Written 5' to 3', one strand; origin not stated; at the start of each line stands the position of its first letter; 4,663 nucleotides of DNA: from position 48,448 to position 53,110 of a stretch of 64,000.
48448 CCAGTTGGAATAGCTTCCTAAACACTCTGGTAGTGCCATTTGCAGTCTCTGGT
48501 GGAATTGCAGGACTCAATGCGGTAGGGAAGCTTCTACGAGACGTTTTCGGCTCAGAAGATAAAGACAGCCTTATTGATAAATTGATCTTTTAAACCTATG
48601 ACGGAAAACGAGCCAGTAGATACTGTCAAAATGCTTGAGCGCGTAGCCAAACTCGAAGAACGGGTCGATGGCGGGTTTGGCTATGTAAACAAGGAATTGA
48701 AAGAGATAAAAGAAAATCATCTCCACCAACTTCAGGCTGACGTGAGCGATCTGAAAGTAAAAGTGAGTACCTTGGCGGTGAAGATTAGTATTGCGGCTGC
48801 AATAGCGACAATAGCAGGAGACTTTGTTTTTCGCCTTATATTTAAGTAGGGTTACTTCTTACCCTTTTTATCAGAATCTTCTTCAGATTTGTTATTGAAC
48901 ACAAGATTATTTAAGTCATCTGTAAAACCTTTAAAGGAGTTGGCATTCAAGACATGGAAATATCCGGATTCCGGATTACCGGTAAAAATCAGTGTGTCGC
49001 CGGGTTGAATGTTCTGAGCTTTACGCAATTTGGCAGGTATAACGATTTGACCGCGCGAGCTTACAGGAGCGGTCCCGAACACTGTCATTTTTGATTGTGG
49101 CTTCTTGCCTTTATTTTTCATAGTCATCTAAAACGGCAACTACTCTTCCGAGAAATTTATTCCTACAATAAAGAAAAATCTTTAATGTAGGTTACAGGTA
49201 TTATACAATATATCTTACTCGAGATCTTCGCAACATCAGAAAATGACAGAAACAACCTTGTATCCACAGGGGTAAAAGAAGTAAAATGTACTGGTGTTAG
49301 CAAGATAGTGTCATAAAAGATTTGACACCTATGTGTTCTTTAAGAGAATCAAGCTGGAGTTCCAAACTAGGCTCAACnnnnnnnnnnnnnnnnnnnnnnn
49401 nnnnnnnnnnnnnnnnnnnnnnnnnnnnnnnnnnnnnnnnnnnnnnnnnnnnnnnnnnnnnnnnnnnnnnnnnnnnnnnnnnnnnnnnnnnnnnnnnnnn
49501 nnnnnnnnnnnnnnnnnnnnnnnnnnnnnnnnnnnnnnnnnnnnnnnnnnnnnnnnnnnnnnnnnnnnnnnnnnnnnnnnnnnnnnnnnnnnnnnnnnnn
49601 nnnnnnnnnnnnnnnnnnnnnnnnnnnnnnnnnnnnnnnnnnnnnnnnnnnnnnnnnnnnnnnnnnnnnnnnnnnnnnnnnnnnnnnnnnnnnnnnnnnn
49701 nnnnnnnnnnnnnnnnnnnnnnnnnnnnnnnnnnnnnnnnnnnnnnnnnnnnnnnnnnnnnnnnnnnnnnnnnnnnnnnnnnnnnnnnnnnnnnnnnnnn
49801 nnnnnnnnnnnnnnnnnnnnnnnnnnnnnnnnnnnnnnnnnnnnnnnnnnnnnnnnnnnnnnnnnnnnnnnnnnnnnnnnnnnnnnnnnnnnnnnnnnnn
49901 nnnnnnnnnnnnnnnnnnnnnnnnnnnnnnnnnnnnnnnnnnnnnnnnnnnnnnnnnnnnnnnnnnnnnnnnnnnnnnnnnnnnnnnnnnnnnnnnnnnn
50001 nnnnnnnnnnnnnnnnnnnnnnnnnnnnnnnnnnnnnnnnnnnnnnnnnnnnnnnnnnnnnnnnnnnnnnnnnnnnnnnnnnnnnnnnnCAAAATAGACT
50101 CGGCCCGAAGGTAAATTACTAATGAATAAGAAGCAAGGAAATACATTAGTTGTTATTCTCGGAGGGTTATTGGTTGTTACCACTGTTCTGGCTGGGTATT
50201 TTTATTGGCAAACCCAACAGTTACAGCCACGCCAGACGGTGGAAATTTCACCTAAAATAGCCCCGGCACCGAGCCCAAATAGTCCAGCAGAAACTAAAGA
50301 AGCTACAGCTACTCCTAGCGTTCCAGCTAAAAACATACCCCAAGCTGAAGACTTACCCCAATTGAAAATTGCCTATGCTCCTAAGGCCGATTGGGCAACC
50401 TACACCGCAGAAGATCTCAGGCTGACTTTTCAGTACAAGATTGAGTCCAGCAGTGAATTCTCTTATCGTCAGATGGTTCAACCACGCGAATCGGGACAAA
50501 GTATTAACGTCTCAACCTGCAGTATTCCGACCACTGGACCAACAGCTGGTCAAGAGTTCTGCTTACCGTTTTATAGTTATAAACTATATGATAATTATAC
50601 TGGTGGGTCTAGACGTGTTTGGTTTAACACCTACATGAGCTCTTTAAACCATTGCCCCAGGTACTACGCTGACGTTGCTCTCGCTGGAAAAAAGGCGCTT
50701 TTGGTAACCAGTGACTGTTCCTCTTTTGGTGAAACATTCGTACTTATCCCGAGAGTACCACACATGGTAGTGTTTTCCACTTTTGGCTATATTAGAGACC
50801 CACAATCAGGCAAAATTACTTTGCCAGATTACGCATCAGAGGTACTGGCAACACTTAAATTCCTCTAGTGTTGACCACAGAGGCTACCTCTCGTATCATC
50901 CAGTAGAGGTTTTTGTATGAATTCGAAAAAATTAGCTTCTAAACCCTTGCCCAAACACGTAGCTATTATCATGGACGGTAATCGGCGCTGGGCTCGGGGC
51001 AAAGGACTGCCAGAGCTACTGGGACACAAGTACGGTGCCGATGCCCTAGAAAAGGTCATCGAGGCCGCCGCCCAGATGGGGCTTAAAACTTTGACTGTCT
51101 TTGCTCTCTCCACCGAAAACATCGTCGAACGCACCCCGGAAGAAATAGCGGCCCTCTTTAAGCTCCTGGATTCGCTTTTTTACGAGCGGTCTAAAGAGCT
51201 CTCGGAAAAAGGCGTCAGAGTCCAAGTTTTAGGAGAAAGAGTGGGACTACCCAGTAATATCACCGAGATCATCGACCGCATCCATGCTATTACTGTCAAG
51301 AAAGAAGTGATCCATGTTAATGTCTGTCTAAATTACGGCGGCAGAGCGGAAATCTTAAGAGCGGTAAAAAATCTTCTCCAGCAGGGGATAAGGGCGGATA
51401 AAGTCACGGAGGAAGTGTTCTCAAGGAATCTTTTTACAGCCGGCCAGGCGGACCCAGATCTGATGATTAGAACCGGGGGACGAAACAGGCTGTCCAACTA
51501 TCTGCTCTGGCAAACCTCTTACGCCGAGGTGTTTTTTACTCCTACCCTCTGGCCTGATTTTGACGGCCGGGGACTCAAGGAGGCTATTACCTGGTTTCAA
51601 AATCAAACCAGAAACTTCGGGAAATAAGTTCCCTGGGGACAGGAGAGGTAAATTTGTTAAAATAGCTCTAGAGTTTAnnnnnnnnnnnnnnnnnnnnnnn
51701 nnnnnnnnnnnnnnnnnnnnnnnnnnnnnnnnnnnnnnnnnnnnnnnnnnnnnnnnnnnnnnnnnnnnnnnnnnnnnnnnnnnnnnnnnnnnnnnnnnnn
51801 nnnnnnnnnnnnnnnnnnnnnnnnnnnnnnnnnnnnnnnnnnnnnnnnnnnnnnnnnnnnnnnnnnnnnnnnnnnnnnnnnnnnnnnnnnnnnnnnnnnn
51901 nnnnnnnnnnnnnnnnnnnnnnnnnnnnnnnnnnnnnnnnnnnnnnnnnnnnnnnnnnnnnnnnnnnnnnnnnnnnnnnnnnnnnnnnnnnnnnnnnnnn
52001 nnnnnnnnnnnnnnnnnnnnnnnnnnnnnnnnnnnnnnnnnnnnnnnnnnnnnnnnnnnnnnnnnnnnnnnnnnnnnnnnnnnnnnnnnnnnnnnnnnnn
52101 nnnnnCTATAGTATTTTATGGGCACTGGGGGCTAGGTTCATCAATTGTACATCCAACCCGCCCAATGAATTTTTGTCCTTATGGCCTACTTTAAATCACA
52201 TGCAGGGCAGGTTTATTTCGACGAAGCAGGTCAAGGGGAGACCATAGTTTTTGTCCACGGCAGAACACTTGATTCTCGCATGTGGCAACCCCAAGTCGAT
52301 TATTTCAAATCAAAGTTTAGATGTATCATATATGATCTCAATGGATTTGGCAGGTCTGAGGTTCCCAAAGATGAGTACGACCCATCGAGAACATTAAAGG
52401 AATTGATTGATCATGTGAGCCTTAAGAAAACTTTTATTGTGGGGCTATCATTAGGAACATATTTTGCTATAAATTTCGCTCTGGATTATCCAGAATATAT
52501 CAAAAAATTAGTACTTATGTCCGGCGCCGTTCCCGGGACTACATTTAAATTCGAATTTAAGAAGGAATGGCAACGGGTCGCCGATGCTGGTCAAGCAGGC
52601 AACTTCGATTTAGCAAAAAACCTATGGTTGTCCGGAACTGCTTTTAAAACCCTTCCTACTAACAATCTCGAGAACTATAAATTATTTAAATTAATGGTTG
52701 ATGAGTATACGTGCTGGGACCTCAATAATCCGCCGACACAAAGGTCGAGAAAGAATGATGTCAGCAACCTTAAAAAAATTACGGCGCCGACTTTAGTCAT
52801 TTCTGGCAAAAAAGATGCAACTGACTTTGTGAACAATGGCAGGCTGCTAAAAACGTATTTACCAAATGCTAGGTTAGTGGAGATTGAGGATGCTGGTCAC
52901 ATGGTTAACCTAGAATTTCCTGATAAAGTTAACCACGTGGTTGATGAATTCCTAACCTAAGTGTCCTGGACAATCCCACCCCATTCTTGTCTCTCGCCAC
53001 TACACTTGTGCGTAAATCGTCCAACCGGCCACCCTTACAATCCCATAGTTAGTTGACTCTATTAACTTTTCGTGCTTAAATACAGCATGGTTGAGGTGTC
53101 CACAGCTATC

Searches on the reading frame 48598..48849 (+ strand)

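Call 29: search_protein_families(library=phrogs, proteins=[window:48598-48849:+], max_evalue=0.001)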
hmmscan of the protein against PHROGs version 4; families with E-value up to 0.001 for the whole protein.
window:48598-48849:+ (83 aa): 0 families

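Call 43: search_protein_families(library=pfam, proteins=[window:48598-48849:+], max_evalue=1)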
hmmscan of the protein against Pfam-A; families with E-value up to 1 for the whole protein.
window:48598-48849:+ (83 aa): 1 family
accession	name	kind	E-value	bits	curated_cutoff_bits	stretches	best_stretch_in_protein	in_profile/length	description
PF04728.18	LPP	-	0.019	15.8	29.1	1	42-68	2-28/53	Lipoprotein leucine-zipper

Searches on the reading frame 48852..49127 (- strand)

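Call 29: search_protein_families(library=phrogs, proteins=[window:48852-49127:-], max_evalue=0.001)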
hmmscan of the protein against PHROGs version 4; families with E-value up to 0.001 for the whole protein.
window:48852-49127:- (91 aa): 1 family
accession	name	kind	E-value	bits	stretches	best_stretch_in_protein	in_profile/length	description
phrog_4681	-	moron, auxiliary metabolic gene and host takeover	0.00046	21.1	1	22-46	10-34/87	antitoxin from a toxin-antitoxin system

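Call 31: search_protein_families(library=pfam, proteins=[window:48852-49127:-], max_evalue=0.01)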
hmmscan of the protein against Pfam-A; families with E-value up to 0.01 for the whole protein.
window:48852-49127:- (91 aa): 1 family
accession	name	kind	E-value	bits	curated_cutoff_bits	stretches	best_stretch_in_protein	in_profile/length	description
PF04014.23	MazE_antitoxin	-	1.2e-07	31.9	24.7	1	22-49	4-31/48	Antidote-toxin recognition MazE, bacterial antitoxin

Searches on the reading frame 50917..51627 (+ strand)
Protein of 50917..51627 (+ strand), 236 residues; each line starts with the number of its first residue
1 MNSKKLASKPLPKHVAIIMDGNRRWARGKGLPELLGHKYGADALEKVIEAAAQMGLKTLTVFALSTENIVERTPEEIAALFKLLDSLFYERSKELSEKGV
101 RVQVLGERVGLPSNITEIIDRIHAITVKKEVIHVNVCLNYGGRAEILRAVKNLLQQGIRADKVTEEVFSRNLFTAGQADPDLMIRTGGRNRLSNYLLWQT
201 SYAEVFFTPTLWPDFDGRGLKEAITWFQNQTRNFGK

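Call 29: search_protein_families(library=phrogs, proteins=[window:50917-51627:+], max_evalue=0.001)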
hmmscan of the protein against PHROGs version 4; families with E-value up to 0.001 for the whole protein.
window:50917-51627:+ (236 aa): 0 families

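Call 31: search_protein_families(library=pfam, proteins=[window:50917-51627:+], max_evalue=0.01)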
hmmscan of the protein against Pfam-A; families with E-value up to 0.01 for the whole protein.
window:50917-51627:+ (236 aa): 2 families
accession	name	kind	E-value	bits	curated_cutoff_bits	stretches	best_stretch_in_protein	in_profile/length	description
PF01255.24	Prenyltransf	-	1.8e-73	247.2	27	1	18-235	1-219/219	Putative undecaprenyl diphosphate synthase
PF25217.1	CreS_N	-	0.0075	17.3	27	0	97-160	11-72/80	Crescentin, N-terminal segment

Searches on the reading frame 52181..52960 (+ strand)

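Call 29: search_protein_families(library=phrogs, proteins=[window:52181-52960:+], max_evalue=0.001)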
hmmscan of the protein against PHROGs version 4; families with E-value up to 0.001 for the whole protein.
window:52181-52960:+ (259 aa): 2 families
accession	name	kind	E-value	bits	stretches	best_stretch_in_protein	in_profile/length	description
phrog_789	-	other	6.5e-24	85.5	1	13-259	346-598/637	esterase/lipase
phrog_23613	-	other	3.3e-18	67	1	3-113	6-121/271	esterase/lipase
